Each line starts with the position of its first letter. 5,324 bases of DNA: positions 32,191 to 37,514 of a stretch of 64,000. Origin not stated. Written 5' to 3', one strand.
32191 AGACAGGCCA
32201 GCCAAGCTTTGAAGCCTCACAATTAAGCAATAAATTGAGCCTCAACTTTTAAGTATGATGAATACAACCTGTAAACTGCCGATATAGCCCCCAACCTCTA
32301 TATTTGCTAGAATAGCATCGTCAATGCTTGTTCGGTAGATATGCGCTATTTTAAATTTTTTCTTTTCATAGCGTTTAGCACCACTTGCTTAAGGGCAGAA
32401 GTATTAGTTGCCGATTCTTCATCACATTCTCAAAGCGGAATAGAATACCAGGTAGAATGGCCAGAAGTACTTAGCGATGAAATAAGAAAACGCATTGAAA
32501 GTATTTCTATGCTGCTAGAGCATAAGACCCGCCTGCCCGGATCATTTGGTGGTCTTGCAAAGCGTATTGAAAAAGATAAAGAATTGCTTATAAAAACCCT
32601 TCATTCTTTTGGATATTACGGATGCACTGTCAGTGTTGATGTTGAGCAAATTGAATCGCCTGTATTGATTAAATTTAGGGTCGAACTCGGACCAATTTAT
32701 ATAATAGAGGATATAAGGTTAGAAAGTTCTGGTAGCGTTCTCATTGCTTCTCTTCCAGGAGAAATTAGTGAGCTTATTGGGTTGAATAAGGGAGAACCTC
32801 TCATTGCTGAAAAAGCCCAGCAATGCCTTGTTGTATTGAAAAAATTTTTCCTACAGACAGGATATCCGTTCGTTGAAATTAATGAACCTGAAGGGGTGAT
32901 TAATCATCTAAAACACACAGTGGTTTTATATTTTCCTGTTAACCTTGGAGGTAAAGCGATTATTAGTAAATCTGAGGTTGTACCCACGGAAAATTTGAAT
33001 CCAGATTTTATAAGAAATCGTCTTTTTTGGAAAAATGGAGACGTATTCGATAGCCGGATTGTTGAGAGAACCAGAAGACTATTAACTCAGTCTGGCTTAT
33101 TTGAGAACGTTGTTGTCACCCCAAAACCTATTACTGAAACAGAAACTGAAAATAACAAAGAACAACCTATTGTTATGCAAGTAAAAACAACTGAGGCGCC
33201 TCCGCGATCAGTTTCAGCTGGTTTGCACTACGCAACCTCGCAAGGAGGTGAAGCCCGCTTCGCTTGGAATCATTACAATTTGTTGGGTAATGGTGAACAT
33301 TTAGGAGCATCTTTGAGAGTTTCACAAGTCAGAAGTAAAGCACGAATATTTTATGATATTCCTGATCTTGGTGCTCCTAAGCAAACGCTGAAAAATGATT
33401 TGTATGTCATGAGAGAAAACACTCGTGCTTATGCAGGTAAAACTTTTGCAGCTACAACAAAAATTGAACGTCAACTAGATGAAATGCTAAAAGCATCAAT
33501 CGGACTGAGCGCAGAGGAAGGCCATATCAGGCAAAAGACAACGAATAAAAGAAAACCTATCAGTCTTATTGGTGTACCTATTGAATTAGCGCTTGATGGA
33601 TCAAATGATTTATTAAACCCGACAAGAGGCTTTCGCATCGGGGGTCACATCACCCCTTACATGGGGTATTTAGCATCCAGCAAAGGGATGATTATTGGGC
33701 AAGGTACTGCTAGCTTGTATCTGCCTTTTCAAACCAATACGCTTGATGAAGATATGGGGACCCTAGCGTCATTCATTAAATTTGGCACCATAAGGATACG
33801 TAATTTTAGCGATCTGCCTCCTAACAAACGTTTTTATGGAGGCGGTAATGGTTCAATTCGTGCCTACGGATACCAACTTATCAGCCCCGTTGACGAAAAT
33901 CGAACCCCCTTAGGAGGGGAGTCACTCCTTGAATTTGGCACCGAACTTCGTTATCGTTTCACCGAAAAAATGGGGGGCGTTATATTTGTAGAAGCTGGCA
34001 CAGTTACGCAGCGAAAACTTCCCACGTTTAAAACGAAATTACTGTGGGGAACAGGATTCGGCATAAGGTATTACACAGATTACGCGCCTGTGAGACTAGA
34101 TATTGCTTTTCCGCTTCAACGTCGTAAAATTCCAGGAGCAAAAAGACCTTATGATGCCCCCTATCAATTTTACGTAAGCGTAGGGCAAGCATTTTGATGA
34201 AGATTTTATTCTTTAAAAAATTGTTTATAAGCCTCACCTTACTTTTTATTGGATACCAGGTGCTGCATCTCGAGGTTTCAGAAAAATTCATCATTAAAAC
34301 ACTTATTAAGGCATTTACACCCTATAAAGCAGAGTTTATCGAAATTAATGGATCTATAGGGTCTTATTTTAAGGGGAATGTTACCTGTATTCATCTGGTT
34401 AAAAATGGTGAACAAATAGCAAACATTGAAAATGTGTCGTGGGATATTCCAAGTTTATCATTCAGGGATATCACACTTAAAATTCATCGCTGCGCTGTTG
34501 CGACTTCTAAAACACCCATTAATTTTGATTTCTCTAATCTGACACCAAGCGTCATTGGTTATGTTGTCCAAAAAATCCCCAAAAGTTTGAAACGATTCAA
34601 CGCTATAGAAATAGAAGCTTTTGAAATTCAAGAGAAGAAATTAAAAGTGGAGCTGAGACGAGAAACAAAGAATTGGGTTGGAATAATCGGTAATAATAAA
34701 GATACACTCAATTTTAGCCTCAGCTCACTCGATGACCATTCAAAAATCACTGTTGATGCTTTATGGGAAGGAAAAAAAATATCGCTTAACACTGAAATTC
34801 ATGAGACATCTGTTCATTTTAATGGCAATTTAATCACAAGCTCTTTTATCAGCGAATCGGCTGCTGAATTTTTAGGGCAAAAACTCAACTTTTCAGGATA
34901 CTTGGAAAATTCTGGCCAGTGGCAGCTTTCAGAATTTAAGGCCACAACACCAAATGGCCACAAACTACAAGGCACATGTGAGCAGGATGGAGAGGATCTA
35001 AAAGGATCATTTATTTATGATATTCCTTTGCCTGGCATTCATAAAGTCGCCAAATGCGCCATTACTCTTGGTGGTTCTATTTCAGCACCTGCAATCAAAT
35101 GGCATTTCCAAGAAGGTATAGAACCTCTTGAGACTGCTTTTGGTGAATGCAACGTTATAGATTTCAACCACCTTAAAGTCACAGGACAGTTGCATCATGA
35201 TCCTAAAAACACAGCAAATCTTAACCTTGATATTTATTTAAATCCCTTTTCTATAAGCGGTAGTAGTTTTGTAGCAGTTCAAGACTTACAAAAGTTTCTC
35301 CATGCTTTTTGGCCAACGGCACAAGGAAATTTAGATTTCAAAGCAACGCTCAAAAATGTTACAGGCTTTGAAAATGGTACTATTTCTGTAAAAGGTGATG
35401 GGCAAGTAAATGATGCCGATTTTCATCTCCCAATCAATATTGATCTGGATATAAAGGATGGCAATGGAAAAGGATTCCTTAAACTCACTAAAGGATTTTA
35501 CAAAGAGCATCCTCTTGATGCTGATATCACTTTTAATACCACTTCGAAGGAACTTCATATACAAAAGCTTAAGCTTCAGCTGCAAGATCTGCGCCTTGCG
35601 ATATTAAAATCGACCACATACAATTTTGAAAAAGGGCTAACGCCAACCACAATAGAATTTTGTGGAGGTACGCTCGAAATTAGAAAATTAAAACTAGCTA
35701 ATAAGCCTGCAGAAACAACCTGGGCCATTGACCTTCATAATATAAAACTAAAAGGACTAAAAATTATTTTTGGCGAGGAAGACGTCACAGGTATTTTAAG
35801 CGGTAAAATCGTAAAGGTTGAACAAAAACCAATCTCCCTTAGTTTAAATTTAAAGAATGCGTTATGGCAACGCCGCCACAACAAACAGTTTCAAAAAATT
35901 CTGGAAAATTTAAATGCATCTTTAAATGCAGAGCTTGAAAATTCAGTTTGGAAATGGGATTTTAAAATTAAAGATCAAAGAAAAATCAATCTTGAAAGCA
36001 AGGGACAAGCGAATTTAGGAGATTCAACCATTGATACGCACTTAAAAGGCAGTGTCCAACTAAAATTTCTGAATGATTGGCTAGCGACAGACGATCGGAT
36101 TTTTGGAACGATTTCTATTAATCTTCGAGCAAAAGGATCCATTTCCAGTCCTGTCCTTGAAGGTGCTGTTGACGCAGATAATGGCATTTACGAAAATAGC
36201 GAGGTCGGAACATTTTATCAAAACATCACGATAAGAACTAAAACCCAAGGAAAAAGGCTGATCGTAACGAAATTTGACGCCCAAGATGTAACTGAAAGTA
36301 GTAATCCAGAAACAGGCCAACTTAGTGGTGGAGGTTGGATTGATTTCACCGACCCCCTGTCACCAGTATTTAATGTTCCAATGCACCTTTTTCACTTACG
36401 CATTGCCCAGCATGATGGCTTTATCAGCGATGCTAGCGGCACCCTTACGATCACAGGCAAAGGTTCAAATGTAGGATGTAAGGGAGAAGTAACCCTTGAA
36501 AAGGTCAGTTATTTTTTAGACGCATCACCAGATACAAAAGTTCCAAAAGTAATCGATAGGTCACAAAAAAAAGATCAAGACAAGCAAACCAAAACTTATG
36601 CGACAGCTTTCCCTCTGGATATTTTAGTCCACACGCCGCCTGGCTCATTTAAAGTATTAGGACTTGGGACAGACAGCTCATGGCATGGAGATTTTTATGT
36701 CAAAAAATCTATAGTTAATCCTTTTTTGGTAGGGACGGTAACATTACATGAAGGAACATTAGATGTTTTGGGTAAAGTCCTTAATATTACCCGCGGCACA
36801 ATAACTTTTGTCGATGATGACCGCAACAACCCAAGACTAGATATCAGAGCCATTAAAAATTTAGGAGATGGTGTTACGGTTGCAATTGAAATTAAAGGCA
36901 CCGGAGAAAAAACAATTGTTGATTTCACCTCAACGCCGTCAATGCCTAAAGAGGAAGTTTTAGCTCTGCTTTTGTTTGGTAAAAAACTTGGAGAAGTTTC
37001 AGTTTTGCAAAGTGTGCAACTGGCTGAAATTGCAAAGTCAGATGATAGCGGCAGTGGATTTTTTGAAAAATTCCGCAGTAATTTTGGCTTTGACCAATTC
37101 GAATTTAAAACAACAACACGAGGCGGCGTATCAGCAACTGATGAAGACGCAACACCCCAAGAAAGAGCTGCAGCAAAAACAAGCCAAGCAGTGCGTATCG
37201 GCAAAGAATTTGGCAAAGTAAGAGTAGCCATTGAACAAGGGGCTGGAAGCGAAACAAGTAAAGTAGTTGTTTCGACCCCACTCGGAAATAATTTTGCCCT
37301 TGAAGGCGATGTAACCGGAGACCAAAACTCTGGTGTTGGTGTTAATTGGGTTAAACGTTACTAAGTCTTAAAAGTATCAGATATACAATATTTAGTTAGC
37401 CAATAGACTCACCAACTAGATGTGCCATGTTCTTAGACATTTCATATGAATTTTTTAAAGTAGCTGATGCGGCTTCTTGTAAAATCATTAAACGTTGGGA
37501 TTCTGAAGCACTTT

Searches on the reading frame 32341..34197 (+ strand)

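Call 10: search_protein_families(library=pfam, proteins=[window:32341-34197:+], max_evalue=0.001)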
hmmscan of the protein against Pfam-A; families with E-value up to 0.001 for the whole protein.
window:32341-34197:+ (618 aa): 2 families
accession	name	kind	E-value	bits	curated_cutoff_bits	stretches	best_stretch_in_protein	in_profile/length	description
PF01103.29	Omp85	-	3.8e-40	138.8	24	1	313-618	1-325/325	Omp85 superfamily domain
PF07244.20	POTRA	-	1.8e-11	45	21.3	0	216-281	11-76/79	Surface antigen variable number repeat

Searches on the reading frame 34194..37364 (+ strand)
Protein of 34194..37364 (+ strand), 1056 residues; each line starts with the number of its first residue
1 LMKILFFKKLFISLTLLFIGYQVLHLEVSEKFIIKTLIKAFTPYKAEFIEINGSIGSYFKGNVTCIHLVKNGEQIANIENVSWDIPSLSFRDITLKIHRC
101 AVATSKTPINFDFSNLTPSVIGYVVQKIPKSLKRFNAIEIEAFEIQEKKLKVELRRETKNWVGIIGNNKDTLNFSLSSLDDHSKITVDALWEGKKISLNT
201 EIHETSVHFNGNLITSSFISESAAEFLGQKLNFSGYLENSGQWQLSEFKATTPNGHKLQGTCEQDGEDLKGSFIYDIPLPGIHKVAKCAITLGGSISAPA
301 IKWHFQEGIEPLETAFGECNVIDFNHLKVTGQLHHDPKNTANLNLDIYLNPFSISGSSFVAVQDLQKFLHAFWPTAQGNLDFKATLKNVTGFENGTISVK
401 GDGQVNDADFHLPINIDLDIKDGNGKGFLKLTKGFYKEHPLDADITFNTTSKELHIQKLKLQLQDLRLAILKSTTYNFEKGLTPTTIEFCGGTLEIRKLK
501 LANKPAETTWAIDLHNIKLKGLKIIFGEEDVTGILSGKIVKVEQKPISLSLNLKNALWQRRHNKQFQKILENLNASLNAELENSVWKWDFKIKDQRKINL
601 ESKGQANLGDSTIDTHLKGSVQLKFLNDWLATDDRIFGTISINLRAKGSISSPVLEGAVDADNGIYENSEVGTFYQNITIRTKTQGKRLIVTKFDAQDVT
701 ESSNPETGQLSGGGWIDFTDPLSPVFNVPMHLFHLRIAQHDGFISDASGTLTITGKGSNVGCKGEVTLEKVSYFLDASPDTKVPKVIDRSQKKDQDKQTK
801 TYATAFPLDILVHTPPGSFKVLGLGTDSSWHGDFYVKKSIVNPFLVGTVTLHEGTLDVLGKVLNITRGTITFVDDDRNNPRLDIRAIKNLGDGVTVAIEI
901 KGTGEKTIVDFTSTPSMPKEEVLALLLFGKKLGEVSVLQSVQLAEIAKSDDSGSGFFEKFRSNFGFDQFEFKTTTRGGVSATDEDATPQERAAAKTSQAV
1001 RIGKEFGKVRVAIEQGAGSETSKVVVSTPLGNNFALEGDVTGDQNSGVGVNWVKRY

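Call 10: search_protein_families(library=pfam, proteins=[window:34194-37364:+], max_evalue=0.001)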
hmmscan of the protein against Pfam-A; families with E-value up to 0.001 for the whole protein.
window:34194-37364:+ (1056 aa): 1 family
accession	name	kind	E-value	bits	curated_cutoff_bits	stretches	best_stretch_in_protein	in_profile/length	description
PF04357.19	TamB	-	1.2e-41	143.7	22.4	1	705-1056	8-381/381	TamB, inner membrane protein subunit of TAM complex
